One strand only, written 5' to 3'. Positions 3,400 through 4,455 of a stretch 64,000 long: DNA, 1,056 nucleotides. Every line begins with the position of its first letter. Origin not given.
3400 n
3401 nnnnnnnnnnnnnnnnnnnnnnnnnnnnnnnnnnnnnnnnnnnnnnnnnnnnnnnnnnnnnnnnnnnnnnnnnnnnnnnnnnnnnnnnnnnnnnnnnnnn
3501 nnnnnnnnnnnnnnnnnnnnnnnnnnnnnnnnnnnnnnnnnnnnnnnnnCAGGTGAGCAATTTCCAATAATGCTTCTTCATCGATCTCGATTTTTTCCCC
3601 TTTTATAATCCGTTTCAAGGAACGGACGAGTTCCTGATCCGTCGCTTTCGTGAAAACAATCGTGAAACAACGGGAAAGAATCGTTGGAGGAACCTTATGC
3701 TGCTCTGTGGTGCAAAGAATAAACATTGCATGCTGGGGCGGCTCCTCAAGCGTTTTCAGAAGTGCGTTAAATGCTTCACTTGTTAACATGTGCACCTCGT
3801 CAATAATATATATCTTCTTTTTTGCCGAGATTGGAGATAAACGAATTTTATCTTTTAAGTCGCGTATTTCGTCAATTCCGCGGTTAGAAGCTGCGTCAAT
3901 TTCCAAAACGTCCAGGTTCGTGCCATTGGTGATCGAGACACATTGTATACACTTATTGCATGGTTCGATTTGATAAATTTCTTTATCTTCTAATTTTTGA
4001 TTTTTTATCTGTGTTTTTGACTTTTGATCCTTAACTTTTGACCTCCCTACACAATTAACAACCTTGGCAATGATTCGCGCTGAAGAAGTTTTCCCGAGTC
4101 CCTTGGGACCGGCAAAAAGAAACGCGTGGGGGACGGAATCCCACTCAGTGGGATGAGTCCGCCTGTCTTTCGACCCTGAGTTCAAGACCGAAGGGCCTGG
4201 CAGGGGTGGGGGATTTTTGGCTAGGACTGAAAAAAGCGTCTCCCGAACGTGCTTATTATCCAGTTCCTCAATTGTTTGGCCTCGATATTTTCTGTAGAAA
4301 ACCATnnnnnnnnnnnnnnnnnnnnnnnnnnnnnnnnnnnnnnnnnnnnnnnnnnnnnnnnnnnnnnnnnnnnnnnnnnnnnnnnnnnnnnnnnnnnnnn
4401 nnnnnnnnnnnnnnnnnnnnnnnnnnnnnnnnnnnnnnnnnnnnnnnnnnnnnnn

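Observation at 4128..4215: GC-rich, hairpin-forming 88-nt in-frame insertion in the P-loop lead-in of dnaX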

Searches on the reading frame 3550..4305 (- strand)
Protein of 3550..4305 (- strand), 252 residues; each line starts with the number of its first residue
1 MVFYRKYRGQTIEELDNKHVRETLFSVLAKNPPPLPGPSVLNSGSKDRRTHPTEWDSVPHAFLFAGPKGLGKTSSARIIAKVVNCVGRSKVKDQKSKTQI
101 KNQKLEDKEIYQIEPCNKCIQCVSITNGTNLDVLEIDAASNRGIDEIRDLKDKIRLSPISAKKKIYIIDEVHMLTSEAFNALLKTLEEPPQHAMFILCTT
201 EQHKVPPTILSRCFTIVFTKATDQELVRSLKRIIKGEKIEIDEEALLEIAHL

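Call 61: search_solved_structures(query=window:3550-4305:-, max_evalue=1e-10, show_alignments=1)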
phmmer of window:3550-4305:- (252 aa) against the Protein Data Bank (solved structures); distinct sequences matched with E-value up to 1e-10: 30.
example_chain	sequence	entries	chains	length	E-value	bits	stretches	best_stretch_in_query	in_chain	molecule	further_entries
1njf_A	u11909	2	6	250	3e-40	141.4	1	114-247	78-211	DNA polymerase III subunit gamma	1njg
3glh_B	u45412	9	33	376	1e-39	139.7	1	114-247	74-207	DNA polymerase III subunit tau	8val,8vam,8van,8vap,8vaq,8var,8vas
1jr3_A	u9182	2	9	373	1e-39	139.7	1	114-247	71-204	DNA polymerase III subunit gamma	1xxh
9oyl_B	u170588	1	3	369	1.1e-39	139.6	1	114-247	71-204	DNA polymerase III subunit tau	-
1xxi_B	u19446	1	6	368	1.1e-39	139.6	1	114-247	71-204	DNA polymerase III subunit gamma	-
3glf_B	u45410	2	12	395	1.2e-39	139.4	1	114-247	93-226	DNA polymerase III subunit tau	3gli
8giy_B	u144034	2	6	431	1.6e-39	139.1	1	114-247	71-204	DNA polymerase III subunit tau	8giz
8gj0_B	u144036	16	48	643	5e-39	137.4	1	114-247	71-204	DNA polymerase III subunit tau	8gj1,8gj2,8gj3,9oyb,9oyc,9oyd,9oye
3glg_B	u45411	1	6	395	5.8e-39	137.2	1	114-247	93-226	DNA polymerase III subunit tau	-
1iqp_A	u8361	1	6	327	1.2e-16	64.1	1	132-250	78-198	RFCS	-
2gno_A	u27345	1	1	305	4.3e-16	62.3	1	131-220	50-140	DNA polymerase III, gamma subunit-related protein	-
8tw7_3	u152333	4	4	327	7.9e-14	54.9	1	130-249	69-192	Replication factor C subunit 3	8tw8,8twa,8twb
8fs3_C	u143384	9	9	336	8.5e-14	54.8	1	130-249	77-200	Replication factor C subunit 3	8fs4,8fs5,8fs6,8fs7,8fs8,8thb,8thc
7ste_C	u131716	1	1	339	8.8e-14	54.8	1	130-249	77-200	Replication factor C subunit 3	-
8dr0_C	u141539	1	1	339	8.8e-14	54.8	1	130-249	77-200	Replication factor C subunit 3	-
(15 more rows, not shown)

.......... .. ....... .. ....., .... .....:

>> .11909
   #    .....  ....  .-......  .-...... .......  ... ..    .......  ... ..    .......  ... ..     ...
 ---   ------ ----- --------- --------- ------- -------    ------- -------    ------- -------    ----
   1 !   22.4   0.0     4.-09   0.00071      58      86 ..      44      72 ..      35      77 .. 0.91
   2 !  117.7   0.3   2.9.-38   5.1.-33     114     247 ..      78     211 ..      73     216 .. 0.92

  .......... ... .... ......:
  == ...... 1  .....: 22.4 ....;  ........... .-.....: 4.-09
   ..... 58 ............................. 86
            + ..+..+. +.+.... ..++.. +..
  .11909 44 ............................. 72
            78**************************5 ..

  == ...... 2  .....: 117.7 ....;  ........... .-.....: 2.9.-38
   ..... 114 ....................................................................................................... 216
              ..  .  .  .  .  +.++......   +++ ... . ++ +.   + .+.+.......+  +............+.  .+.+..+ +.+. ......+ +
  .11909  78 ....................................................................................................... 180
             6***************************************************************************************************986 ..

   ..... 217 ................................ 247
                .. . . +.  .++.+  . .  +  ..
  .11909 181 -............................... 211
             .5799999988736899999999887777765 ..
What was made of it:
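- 2617..4305 (-): dnaX (DNA polymerase III gamma/tau clamp-loader subunit), 562 aa, intact. PDB matches to E. coli gamma/tau reach E=3e-40 (call 61).
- On DnaX (DNA polymerase III gamma/tau, AAA+ clamp loader): The region aligns to E. coli gamma/tau structures at E=3e-40 (call 61).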

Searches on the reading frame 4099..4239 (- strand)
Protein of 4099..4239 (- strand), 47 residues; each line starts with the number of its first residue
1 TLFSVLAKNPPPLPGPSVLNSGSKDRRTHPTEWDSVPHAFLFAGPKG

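Call 64: find_homologous_proteins(query=window:4099-4239:-, max_evalue=10)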
Query seq(47 aa): no candidate shares three 5-residue words with the query. No homologue found.

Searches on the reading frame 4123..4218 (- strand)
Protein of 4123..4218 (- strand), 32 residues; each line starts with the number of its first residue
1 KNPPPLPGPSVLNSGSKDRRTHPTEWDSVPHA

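Call 58: search_protein_representatives(protein=window:4123-4218:-)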
Query: 32 residues. Proteins with E-value up to 0.001 (for the whole library): 0; up to 1e-10: 0; up to 1e-30: 0. The best 0 are listed.
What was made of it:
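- A full HMMER pass of the 32-aa loop over 1.84 billion representatives also found none (call 58).
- Tried and rejected: It has low power and no assured positive control (call 58).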
